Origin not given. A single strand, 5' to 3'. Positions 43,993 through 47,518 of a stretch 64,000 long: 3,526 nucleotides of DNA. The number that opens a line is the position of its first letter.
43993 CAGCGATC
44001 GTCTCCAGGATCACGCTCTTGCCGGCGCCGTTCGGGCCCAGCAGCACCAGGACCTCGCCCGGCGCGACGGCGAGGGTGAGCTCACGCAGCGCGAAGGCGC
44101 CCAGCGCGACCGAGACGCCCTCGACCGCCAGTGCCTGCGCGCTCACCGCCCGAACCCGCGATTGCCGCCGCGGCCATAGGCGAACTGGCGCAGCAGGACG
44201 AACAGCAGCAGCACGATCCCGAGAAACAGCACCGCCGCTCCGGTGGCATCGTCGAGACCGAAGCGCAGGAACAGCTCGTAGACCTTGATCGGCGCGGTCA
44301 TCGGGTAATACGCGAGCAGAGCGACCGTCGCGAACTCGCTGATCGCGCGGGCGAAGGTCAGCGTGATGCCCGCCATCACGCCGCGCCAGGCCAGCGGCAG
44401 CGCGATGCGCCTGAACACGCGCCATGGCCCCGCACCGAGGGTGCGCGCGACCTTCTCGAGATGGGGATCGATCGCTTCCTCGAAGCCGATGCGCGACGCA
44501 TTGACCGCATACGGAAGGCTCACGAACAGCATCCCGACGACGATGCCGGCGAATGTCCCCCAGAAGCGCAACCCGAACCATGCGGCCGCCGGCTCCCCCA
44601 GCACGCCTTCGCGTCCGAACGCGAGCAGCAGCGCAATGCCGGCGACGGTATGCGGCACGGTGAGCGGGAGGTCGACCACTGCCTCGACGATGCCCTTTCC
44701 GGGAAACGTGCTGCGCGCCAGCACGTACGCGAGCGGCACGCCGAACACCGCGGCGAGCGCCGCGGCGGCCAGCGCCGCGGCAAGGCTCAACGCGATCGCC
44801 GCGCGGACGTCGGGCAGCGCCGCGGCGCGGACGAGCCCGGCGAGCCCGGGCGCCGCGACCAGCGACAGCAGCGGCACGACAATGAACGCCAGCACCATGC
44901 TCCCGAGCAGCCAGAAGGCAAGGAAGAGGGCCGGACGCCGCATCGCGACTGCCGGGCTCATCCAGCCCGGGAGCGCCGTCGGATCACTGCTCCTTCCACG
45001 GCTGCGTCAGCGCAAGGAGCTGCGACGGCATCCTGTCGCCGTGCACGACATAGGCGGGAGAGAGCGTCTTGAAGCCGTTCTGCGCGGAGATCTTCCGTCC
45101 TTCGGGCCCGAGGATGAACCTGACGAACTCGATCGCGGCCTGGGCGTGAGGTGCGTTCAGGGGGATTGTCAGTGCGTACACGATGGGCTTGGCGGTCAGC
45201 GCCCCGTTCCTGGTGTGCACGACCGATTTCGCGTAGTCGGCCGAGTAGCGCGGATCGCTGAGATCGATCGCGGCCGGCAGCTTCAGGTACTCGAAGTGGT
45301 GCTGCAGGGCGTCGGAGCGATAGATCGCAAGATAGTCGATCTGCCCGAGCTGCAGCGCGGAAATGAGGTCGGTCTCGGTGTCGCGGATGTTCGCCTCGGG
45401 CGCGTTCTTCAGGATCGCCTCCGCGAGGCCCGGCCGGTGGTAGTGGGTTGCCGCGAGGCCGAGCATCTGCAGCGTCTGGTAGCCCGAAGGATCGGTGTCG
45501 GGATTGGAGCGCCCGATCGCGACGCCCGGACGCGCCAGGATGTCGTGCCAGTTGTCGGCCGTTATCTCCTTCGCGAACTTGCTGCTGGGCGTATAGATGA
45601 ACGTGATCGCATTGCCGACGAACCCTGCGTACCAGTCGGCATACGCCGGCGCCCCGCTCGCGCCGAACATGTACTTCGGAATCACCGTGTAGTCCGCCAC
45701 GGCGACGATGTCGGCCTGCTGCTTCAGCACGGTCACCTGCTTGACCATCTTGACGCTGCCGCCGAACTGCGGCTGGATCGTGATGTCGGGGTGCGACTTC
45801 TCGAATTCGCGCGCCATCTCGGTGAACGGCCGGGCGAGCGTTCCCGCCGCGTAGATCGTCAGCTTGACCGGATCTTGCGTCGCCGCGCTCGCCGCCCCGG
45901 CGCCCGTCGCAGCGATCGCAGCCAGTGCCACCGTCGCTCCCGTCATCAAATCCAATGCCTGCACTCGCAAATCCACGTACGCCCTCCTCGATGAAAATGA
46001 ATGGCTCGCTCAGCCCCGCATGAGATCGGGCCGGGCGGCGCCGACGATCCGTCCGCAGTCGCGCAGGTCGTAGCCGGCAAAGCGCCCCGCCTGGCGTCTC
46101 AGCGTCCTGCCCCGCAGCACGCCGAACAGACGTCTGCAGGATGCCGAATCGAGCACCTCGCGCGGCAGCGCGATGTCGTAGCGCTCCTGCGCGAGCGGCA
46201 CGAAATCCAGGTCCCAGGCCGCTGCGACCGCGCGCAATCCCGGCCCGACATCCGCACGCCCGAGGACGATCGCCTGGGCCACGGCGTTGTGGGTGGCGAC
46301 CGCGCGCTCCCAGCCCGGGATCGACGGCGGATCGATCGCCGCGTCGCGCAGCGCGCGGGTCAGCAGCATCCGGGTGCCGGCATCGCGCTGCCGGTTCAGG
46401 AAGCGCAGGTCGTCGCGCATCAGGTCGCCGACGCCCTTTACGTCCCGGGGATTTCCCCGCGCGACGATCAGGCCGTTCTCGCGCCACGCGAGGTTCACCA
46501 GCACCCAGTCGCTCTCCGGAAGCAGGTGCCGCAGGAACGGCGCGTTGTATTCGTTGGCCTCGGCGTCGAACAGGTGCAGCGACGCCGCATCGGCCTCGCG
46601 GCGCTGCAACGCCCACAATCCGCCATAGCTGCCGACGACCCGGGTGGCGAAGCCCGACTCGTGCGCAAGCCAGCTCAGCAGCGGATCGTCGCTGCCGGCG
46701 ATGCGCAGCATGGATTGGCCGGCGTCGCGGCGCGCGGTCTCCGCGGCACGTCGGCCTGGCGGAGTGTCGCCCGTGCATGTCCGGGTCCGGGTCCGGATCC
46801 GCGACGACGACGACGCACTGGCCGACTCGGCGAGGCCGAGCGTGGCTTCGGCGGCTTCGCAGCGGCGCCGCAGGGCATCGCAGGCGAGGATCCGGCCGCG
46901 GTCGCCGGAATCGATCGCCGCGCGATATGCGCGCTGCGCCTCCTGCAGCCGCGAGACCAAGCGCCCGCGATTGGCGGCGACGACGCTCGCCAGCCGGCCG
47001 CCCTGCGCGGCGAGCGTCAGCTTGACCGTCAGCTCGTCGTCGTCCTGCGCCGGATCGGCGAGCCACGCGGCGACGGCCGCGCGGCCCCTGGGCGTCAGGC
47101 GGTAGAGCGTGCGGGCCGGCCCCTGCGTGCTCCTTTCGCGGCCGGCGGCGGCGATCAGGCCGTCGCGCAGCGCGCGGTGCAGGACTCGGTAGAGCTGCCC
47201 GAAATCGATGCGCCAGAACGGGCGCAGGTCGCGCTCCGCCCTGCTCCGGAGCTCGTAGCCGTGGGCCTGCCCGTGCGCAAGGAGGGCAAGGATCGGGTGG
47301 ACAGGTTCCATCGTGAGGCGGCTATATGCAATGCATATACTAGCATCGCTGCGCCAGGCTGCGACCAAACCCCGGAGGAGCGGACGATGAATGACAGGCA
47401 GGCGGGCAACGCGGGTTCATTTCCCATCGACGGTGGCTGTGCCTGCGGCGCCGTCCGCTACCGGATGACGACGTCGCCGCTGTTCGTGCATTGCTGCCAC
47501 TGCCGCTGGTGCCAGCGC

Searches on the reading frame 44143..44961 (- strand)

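Call 50: search_protein_families(library=pfam, proteins=[window:44143-44961:-], max_evalue=0.00001)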
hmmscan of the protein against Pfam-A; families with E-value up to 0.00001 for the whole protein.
window:44143-44961:- (272 aa): 1 family
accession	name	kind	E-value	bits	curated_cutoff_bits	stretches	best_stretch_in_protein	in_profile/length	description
PF00528.27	BPD_transp_1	-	2.9e-19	69.9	26.4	1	74-262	1-175/184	Binding-protein-dependent transport system inner membrane component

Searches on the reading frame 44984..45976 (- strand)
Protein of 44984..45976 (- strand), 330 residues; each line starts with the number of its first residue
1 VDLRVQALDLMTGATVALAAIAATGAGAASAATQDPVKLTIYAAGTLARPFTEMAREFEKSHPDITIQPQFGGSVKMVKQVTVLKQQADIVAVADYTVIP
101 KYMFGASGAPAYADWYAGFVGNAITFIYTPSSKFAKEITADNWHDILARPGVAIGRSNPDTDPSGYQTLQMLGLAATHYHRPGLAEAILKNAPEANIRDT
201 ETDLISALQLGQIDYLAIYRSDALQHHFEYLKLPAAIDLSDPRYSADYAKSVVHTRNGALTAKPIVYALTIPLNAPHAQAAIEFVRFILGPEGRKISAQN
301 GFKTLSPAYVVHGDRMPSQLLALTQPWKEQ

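Call 50: search_protein_families(library=pfam, proteins=[window:44984-45976:-], max_evalue=0.00001)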
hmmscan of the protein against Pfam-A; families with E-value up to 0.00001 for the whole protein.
window:44984-45976:- (330 aa): 2 families
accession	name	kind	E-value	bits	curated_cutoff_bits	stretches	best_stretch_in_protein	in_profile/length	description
PF13531.11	SBP_bac_11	-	1.9e-39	136.2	25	1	39-303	1-227/227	Bacterial extracellular solute-binding protein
PF01547.30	SBP_bac_1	-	3.2e-17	63.9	26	1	45-294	2-306/307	Bacterial extracellular solute-binding protein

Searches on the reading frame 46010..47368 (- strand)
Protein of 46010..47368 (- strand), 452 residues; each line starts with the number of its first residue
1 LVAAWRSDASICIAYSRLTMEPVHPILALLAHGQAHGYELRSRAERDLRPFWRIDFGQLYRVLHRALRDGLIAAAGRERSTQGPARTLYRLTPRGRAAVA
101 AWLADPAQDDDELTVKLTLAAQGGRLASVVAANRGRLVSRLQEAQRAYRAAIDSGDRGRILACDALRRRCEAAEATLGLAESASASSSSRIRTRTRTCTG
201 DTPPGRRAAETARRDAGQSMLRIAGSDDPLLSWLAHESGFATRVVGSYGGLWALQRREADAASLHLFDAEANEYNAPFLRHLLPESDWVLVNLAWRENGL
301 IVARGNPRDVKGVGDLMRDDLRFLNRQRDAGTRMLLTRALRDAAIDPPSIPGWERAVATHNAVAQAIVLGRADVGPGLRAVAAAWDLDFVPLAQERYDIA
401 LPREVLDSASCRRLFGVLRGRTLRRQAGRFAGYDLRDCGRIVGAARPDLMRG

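Call 50: search_protein_families(library=pfam, proteins=[window:46010-47368:-], max_evalue=0.00001)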
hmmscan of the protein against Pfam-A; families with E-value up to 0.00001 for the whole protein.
window:46010-47368:- (452 aa): 2 families
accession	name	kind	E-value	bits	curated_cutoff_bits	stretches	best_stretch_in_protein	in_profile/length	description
PF12727.12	PBP_like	-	6.8e-64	215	27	1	238-418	11-192/193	PBP superfamily domain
PF03551.20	PadR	-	2.8e-14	53.3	27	1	26-100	1-74/75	Transcriptional regulator PadR-like family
